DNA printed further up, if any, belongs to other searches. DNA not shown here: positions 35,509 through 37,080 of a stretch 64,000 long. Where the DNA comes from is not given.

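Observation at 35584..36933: Divergent orphan gene with a caspase/CHAT-like His-Cys dyad under a CtrA-type box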

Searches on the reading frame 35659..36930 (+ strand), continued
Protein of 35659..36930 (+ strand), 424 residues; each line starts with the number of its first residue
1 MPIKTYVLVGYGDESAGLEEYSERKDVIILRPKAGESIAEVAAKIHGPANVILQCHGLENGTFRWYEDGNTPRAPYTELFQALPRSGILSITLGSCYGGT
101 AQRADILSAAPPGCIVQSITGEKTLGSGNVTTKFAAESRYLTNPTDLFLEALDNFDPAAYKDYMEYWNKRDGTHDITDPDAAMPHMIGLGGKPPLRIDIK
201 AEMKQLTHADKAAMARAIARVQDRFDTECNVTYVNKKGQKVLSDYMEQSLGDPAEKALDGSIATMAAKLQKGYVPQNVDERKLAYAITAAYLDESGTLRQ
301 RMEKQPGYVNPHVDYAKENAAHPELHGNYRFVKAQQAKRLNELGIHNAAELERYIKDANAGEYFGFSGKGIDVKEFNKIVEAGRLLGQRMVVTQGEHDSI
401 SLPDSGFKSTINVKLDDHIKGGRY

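Call 34: search_protein_representatives(alignment_id=A1)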
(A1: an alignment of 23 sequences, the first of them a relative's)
Query: 23 sequences, 409 profile positions. Proteins with E-value up to 0.001 (for the whole library): 122; up to 1e-10: 110; up to 1e-30: 92. The best 122 are listed.
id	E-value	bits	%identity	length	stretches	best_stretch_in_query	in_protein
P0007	5.0e-165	565.7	-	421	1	2-408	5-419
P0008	1.3e-152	524.9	-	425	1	2-409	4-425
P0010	5.4e-152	522.8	-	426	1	4-409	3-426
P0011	6.7e-152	522.5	-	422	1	4-408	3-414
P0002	5.0e-150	516.3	-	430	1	5-369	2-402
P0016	6.8e-150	515.9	-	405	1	2-409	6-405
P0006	1.6e-148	511.4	-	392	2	3-310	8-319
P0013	2.7e-146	504.0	-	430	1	4-409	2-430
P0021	4.1e-140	483.7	-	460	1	3-409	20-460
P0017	5.1e-135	466.9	-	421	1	1-367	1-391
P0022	4.3e-133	460.6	-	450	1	1-409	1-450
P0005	7.0e-133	459.9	-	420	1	4-365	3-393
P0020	3.0e-132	457.8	-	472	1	3-403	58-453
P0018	1.9e-128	445.3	-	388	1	4-330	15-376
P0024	1.6e-126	438.9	-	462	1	4-408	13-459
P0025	2.8e-125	434.8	-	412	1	6-409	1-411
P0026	1.6e-124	432.3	-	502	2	3-174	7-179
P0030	1.0e-98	347.4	-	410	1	3-409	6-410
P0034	3.7e-89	315.9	-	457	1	6-394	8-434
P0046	1.1e-74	268.2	-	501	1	4-355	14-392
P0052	4.8e-66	239.7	-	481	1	6-378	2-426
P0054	9.7e-65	235.4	-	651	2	6-373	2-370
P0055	3.4e-64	233.6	-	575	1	6-311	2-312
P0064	2.7e-61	224.1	-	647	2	6-309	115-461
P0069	3.0e-58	214.0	-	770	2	5-233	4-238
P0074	3.4e-56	207.3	-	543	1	3-302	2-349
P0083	5.5e-51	190.1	-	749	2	7-228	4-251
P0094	2.3e-39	151.8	-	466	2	7-222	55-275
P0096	6.3e-36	140.5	-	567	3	1-222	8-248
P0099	2.0e-32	129.0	-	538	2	6-231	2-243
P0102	5.7e-22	94.6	-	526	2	6-140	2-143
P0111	5.5e-13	65.0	-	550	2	40-208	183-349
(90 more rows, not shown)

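Call 35: search_protein_families(library=pfam, proteins=[P0054, P0064, P0069, P0083, P0055, P0096, P0111, P0099, P0074, P0102], max_evalue=0.01)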
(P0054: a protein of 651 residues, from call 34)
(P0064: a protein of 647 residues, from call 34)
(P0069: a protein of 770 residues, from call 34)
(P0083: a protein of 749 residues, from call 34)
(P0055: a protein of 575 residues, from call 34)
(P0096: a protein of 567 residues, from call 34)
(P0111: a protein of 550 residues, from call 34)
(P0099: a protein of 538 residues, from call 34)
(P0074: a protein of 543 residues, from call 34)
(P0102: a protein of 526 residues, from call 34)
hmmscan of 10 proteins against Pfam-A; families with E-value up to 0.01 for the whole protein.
P0054 (651 aa): 5 families
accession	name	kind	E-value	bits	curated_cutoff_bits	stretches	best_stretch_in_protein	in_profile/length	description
PF13405.12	EF-hand_6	-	3.1e-10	39.3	25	0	491-510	8-27/30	EF-hand domain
PF00036.39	EF-hand_1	-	4.9e-10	38.7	25.4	0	487-511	4-28/29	EF hand domain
PF13499.12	EF-hand_7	-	8.3e-10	39.3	30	1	493-567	12-61/67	EF-hand domain pair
PF13833.12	EF-hand_8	-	2.9e-06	27.4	28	0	558-591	16-50/54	EF-hand domain pair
PF13202.12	EF-hand_5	-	6.8e-06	25.8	25.9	0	493-505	9-21/25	EF hand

P0064 (647 aa): 0 families

P0069 (770 aa): 1 family
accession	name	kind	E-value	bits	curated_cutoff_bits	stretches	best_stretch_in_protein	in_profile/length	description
PF01471.23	PG_binding_1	-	2.6e-08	34.4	23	1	631-683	5-57/57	Putative peptidoglycan binding domain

P0083 (749 aa): 0 families

P0055 (575 aa): 0 families

P0096 (567 aa): 0 families

P0111 (550 aa): 0 families

P0099 (538 aa): 0 families

P0074 (543 aa): 0 families

P0102 (526 aa): 0 families

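Call 45: find_encoding_contigs(protein=P0005, flank=8000, max_places=2)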
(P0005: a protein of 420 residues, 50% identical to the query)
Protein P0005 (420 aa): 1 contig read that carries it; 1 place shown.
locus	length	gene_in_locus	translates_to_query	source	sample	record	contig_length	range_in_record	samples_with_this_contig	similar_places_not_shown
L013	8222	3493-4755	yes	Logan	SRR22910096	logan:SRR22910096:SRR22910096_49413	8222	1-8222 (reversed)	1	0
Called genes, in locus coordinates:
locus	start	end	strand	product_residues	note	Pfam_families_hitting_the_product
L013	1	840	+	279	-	?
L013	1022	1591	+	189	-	-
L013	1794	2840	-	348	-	PF06258:Mito_fiss_Elm1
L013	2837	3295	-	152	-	PF03449:GreA_GreB_N, PF01272:GreA_GreB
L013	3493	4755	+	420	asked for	-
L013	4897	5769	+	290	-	-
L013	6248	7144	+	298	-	PF04343:DUF488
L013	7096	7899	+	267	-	-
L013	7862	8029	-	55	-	-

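Call 46: find_encoding_contigs(protein=P0021, flank=6000, max_places=2)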
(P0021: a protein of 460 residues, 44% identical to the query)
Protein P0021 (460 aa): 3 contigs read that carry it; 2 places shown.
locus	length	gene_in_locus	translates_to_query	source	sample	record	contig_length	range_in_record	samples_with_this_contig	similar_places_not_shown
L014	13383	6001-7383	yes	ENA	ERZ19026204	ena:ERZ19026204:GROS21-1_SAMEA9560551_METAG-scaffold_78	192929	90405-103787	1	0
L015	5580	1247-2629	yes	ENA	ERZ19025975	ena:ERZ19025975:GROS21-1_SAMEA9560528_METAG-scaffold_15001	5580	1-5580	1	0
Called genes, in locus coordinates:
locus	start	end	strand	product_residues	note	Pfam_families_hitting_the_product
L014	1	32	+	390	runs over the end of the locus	PF02771:Acyl-CoA_dh_N, PF02770:Acyl-CoA_dh_M, PF00441:Acyl-CoA_dh_1, PF08028:Acyl-CoA_dh_2 (weak)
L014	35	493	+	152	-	-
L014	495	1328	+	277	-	PF00459:Inositol_P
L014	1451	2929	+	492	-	-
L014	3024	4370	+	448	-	PF01134:GIDA, PF01266:DAO (weak), PF13450:NAD_binding_8 (faint)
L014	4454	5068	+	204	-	-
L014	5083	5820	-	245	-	PF00440:TetR_N, PF13977:TetR_C_6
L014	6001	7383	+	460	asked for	-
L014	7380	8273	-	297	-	PF01430:HSP33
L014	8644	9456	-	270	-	PF00494:SQS_PSY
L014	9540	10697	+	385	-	PF00890:FAD_binding_2 (faint), PF01266:DAO, PF01593:Amino_oxidase, PF13450:NAD_binding_8, PF01593:Amino_oxidase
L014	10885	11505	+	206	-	PF00081:Sod_Fe_N, PF02777:Sod_Fe_C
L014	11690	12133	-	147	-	-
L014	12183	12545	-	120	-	PF04430:DUF498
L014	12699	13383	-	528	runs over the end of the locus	PF21760:SecD_1st, PF22599:SecDF_P1_head, PF02355:SecD_SecF_C, PF03176:MMPL (weak)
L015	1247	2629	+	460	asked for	-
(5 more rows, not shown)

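Call 55: find_related_loci(query=A1, collection=metagenome_contigs, flank=4000)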
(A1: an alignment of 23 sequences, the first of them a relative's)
Query A1 (424 aa) in metagenome_contigs; peptide patterns used: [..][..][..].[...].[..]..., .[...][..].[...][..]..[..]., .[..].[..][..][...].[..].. (x = any residue, [..] = any of these).
327 stretches matched a pattern; 7 encode a relative of the query (tblastn E <= 1e-3); 7 distinct loci.
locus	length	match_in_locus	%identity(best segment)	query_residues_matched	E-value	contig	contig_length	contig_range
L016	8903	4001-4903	45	4-313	2e-78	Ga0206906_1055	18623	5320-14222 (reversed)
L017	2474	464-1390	41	3-309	2e-71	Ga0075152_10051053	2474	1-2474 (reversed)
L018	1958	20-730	46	76-304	8e-65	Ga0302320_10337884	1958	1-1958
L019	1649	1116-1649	44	5-184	3e-41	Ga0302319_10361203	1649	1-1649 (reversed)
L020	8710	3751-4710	35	4-309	8e-45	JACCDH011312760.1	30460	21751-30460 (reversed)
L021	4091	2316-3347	29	4-307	9e-30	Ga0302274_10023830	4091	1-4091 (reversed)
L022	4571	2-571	30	129-317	2e-19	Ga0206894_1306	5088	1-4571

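Call 56: find_related_loci(query=A1, collection=viral_contigs, flank=4000)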
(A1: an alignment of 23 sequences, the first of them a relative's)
Query A1 (424 aa) in viral_contigs; peptide patterns used: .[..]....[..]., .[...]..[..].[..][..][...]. (x = any residue, [..] = any of these).
13 stretches matched a pattern, but none encodes a relative of the query by tblastn (E <= 1e-3).

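Call 68: search_protein_families(library=pfam, alignment_id=A3, max_evalue=0.01)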
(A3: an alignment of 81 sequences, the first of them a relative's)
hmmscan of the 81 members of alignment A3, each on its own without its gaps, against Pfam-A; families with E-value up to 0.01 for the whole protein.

A. member 1, P0001 (424 aa): 0 families

B. families by the number of members that match (of 81 scanned): 11 families
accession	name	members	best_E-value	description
PF13405.12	EF-hand_6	3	3.1e-10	EF-hand domain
PF00036.39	EF-hand_1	2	4.9e-10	EF hand domain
PF13499.12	EF-hand_7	2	8.3e-10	EF-hand domain pair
PF01471.23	PG_binding_1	2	2.6e-08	Putative peptidoglycan binding domain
PF13833.12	EF-hand_8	2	2.9e-06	EF-hand domain pair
PF13202.12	EF-hand_5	2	6.8e-06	EF hand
PF14412.12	AHH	1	0.0011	A nuclease family of the HNH/ENDO VII superfamily with conserved AHH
PF00465.25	Fe-ADH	1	0.0021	Iron-containing alcohol dehydrogenase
PF09374.15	PG_binding_3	1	0.0035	Predicted Peptidoglycan domain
PF16101.10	PRIMA1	1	0.005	Proline-rich membrane anchor 1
PF01988.24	VIT1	1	0.0068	VIT family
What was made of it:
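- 36574..36930 (+): Variable C-terminal tail (residues 306-424), of the type shared only with the closest relatives P0002-P0005. In other members the tail carries EF-hand or peptidoglycan-binding domains (calls 35, 68).
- Some family members carry PG_binding_1 or PG_binding_3 tails (calls 35, 68). Its C-terminal tails are variable, and some carry EF-hands (calls 35, 68).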

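Call 76: list_cluster_members(proteins=[P0024, P0025, P0026, P0030, P0034, P0046, P0054, P0069, P0094, P0052])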
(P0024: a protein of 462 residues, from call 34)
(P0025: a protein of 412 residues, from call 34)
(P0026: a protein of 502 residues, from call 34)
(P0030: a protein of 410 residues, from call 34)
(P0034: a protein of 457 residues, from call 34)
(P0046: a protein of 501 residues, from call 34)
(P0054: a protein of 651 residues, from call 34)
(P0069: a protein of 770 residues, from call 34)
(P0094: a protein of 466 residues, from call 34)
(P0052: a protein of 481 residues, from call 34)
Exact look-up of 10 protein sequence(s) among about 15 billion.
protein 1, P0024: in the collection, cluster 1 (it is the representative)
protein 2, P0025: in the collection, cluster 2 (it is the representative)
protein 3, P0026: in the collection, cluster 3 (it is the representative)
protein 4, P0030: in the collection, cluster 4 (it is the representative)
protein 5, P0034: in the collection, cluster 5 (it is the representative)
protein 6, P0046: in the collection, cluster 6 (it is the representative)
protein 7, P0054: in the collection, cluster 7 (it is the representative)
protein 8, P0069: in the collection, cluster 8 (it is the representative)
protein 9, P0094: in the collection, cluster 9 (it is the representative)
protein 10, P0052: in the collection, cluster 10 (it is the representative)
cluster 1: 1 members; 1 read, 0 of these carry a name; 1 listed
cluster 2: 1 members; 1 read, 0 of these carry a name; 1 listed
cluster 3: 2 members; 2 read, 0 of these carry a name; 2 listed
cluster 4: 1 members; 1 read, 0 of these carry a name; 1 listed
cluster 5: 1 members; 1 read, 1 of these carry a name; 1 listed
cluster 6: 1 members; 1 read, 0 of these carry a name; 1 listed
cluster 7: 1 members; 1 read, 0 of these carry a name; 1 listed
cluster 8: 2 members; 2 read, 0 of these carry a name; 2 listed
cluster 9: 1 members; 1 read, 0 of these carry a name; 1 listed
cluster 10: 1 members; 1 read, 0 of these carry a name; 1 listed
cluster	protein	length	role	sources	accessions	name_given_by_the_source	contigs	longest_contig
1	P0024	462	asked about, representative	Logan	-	-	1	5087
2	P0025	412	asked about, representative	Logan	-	-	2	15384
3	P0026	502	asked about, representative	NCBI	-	-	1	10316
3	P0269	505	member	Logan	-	-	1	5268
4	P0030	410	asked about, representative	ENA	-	-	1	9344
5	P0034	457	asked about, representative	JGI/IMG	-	hypothetical protein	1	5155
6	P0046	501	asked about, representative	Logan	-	-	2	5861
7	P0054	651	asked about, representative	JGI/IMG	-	-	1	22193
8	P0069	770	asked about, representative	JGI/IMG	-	-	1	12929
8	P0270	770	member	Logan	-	-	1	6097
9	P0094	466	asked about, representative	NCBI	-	-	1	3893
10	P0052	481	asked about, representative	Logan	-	-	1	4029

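Call 79: fold_search(model_id=the predicted structure, library=viral)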
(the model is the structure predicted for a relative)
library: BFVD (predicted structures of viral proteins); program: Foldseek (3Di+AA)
matches with E <= 10: 342; with E <= 0.001: 0
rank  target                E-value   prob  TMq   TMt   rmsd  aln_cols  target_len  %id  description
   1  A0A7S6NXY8            4.0e-03  0.63  0.21  0.23  17.3       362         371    9  6-phosphogluconate dehydrogenase NADP-binding domain-containing protein [Bathycoccus sp. RCC716 virus 1]
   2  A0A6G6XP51            4.4e-03  0.72  0.22  0.26  16.1       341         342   10  (no name in the UniProt tables at hand)
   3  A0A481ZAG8            8.5e-02  0.38  0.21  0.29  13.1       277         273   12  Caspase [Pithovirus LCPAC304]
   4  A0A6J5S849            9.0e-02  0.10  0.14  0.14  22.8       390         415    9  DNA topoisomerase [uncultured Caudovirales phage]
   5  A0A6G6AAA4            2.0e-01  0.11  0.19  0.11  15.9       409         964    8  VWFa domain-containing protein [Borely moumouvirus]
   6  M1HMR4                2.5e-01  0.16  0.10  0.21  18.8       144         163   13  (no name in the UniProt tables at hand)
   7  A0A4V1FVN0            2.8e-01  0.16  0.11  0.11  12.2       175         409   10  (no name in the UniProt tables at hand)
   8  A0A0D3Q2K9            2.8e-01  0.07  0.10  0.08  21.0       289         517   13  RNA-directed RNA polymerase (Fragment) [Porcine rotavirus A]
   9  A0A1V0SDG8            3.1e-01  0.21  0.27  0.30  27.5       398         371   12  Caspase domain protein [Indivirus ILV1]
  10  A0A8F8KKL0            3.3e-01  0.15  0.22  0.23  18.6       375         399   10  Clostripain-related C11 protease [Clandestinovirus]
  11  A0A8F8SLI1            3.3e-01  0.12  0.18  0.21  19.2       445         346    6  (no name in the UniProt tables at hand)
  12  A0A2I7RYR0            3.3e-01  0.10  0.10  0.18  17.4       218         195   10  (no name in the UniProt tables at hand)
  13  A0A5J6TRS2            3.4e-01  0.04  0.13  0.14  21.7       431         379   10  Uncharacterized protein [Gordonia phage Powerball]
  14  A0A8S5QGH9            4.1e-01  0.08  0.12  0.09  16.6       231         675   10  Uncharacterized protein [Myoviridae sp. ctdNl2]
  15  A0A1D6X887            4.6e-01  0.11  0.07  0.24  14.6       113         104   14  Uncharacterized protein [Bacillus phage PBC4]
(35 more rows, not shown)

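Call 80: search_protein_families(library=phrogs, proteins=[window:35659-36930:+, P0069, P0054], max_evalue=0.01)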
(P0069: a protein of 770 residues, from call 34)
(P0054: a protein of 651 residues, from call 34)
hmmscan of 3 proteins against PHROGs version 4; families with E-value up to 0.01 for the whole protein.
window:35659-36930:+ (424 aa): 0 families

P0069 (770 aa): 2 families
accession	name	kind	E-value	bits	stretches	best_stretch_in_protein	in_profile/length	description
phrog_23452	-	unknown function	0.00092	20.4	1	647-680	85-118/135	-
phrog_1224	-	head and packaging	0.001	19.4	1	631-684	13-65/438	endolysin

P0054 (651 aa): 0 families

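Call 83: search_dna_similar(query=window:35659-36930:+, collection=plasmids, mode=protein, max_evalue=0.001, max_rows=10)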
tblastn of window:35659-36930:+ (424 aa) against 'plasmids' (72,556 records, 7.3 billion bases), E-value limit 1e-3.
No match.

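Call 84: search_dna_similar(query=window:35659-36930:+, collection=phages, mode=protein, max_evalue=0.001, max_rows=10)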
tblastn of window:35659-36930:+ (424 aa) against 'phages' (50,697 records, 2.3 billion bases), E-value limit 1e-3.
No match.
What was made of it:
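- It is absent from plasmids, phages and viral contigs (calls 56, 83, 84).
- Tried and rejected: The viral scan, plasmids and phages gave none (calls 56, 83, 84).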
